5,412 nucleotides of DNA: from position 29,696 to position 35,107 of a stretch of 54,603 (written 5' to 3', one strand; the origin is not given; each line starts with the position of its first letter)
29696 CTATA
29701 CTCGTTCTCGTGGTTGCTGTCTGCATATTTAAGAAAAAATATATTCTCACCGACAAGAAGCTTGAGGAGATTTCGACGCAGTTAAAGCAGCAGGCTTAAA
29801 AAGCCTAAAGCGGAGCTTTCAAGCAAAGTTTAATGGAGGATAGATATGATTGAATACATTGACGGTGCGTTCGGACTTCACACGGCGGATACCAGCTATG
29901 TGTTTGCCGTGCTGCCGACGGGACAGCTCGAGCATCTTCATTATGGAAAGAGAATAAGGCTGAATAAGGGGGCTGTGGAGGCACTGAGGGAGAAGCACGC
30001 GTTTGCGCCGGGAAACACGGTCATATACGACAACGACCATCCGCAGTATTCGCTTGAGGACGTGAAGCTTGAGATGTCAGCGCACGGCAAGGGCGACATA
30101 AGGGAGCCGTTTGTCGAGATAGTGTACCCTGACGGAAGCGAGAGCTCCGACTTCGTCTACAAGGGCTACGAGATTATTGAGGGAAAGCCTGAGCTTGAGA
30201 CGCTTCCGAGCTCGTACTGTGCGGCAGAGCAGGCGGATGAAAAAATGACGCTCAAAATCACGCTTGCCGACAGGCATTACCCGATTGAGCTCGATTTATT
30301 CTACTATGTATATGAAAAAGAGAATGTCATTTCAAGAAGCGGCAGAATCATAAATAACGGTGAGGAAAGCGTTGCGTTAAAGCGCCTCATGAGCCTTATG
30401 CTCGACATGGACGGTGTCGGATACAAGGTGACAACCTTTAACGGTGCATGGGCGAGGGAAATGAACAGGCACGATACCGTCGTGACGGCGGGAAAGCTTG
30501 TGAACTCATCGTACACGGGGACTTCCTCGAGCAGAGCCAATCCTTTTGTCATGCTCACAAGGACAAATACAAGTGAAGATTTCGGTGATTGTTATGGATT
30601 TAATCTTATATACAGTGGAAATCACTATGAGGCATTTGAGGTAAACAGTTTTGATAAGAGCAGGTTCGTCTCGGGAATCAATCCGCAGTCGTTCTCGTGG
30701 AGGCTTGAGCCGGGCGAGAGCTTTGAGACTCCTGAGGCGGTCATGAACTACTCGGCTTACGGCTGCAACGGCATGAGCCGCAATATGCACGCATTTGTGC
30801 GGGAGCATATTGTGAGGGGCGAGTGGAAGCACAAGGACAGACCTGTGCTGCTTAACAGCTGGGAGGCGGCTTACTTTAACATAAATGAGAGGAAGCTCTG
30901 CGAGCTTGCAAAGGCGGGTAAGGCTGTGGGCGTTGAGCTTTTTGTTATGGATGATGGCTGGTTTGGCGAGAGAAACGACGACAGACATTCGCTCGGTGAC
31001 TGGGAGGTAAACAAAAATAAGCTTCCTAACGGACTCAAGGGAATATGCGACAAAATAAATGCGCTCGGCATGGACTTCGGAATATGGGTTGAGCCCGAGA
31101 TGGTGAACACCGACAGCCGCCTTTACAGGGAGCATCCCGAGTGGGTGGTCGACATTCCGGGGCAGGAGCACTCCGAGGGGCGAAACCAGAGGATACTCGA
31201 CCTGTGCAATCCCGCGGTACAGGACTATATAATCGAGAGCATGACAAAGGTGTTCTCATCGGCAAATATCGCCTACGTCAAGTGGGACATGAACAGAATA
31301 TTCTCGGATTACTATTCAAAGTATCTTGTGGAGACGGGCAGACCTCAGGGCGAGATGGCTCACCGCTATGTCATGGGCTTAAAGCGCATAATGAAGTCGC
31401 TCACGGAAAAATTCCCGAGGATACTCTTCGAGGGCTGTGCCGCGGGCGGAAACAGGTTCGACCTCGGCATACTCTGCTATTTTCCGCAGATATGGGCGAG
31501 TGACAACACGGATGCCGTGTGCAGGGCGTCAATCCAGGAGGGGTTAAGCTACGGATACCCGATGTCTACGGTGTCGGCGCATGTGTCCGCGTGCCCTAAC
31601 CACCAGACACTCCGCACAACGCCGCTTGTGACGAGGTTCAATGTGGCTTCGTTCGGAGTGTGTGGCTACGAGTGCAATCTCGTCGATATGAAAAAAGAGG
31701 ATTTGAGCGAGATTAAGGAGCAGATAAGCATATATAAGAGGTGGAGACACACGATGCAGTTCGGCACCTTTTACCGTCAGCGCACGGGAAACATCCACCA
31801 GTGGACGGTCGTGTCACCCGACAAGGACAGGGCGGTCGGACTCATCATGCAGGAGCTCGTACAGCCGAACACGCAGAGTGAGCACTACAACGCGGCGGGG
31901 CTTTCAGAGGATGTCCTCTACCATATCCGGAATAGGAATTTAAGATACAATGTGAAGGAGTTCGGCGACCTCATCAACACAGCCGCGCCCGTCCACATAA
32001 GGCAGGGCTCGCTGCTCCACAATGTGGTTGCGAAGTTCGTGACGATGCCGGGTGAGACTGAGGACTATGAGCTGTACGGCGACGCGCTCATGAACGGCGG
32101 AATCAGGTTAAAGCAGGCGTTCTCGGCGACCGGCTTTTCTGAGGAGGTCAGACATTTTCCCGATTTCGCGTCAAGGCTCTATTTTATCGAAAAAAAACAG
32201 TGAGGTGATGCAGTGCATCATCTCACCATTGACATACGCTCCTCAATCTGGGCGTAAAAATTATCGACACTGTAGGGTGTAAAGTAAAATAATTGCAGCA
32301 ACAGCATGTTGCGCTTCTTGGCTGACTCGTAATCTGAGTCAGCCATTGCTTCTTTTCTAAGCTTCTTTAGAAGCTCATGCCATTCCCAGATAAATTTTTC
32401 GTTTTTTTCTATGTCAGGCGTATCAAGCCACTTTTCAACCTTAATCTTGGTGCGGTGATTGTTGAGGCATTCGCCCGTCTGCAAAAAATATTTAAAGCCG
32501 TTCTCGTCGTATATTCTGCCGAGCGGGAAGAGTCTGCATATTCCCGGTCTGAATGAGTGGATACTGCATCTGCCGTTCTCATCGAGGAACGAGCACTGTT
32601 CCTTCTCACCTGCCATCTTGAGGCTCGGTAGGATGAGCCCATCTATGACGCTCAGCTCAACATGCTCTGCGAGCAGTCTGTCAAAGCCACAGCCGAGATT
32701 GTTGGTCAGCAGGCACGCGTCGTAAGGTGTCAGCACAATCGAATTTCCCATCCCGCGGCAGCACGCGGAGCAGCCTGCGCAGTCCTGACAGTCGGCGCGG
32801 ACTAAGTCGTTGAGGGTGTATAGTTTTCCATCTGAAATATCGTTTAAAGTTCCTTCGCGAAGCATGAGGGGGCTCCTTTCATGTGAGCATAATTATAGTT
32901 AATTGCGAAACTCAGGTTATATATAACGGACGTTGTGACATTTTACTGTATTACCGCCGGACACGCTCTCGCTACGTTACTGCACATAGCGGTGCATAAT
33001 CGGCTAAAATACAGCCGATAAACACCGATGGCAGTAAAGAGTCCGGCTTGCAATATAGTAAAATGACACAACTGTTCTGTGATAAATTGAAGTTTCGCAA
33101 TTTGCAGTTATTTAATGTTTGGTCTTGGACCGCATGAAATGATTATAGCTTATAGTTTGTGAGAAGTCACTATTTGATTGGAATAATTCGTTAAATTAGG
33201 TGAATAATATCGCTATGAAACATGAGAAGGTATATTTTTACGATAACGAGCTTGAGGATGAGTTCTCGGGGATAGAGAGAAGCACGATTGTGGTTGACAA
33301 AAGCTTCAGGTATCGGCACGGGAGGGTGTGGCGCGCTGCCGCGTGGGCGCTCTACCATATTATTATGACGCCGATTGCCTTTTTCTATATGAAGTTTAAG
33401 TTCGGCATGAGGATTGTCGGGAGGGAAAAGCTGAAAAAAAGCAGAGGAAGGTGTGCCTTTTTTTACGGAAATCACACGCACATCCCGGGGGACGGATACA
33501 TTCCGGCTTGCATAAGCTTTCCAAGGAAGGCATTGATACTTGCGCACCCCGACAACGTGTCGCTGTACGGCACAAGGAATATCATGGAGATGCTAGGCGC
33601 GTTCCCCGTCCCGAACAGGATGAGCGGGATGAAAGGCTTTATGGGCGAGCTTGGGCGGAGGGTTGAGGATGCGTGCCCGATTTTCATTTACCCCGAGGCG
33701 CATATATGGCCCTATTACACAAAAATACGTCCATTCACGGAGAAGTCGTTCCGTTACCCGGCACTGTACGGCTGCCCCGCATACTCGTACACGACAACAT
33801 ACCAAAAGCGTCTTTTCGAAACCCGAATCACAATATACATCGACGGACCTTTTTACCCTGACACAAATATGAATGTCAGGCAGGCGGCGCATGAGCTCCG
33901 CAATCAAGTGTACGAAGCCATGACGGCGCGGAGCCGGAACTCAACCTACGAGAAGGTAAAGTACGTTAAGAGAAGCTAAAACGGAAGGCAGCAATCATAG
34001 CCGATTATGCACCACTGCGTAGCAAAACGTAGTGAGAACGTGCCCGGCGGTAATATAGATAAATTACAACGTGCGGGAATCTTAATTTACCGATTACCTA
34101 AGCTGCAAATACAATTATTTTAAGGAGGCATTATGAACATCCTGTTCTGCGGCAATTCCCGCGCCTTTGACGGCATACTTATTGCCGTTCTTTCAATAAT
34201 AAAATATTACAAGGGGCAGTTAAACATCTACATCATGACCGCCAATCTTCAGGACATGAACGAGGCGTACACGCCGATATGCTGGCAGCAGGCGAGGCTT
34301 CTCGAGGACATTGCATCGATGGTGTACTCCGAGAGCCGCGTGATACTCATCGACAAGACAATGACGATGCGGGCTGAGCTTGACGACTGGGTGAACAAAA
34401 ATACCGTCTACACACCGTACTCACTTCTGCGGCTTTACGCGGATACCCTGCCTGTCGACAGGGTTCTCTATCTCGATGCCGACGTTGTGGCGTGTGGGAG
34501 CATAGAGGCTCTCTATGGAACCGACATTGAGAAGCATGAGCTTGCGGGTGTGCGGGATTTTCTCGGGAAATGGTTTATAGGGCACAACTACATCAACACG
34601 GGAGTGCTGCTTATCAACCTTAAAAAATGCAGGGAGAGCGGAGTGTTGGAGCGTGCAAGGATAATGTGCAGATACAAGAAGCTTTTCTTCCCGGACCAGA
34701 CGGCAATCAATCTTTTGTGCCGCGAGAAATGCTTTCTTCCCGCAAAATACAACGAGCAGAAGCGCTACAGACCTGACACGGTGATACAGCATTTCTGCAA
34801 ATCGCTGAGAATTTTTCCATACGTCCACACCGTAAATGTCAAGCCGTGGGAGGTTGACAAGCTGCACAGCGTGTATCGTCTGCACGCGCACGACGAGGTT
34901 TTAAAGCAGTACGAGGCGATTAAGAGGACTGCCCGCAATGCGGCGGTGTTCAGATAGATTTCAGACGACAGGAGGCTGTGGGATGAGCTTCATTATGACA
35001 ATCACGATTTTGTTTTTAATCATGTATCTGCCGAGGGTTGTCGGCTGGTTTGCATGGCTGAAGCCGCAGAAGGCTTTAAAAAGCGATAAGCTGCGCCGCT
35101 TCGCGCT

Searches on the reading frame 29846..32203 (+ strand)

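Call 8: search_protein_families(library=pfam, proteins=[window:29846-32203:+])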
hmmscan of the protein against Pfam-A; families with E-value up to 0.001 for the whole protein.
window:29846-32203:+ (785 aa): 4 families
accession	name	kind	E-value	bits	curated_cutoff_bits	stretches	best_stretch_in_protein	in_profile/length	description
PF02065.24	Melibiase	-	2.1e-143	477.9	27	1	292-640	1-347/347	Melibiase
PF16875.11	Glyco_hydro_36N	-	3.6e-88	295.7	27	1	26-288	1-253/253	Glycosyl hydrolase family 36 N-terminal domain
PF16874.11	Glyco_hydro_36C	-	7.9e-16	58.7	27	1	652-781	3-77/77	Glycosyl hydrolase family 36 C-terminal domain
PF01055.32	Glyco_hydro_31_2nd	-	5.7e-07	29.6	23.5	1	361-570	36-251/328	Glycosyl hydrolases family 31 TIM-barrel domain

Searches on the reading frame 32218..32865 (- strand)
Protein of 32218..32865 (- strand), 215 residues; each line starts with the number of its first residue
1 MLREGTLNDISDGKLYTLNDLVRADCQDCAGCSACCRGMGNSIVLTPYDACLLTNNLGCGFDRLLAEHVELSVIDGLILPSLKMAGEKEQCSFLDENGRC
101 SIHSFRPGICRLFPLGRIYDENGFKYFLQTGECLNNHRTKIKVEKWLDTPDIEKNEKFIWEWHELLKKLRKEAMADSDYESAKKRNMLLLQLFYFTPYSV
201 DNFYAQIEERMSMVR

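Call 8: search_protein_families(library=pfam, proteins=[window:32218-32865:-])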
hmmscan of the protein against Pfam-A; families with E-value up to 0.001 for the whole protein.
window:32218-32865:- (215 aa): 1 family
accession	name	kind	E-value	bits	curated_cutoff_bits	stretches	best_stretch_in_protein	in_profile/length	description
PF03692.20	CxxCxxCC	-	1.1e-10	42.5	23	1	28-116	1-72/85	Putative zinc- or iron-chelating domain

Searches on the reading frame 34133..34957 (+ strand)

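Call 8: search_protein_families(library=pfam, proteins=[window:34133-34957:+])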
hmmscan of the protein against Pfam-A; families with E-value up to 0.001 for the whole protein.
window:34133-34957:+ (274 aa): 1 family
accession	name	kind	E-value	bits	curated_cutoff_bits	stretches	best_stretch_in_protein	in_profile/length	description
PF01501.26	Glyco_transf_8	-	1.2e-19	71.4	24.3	1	2-240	1-250/253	Glycosyl transferase family 8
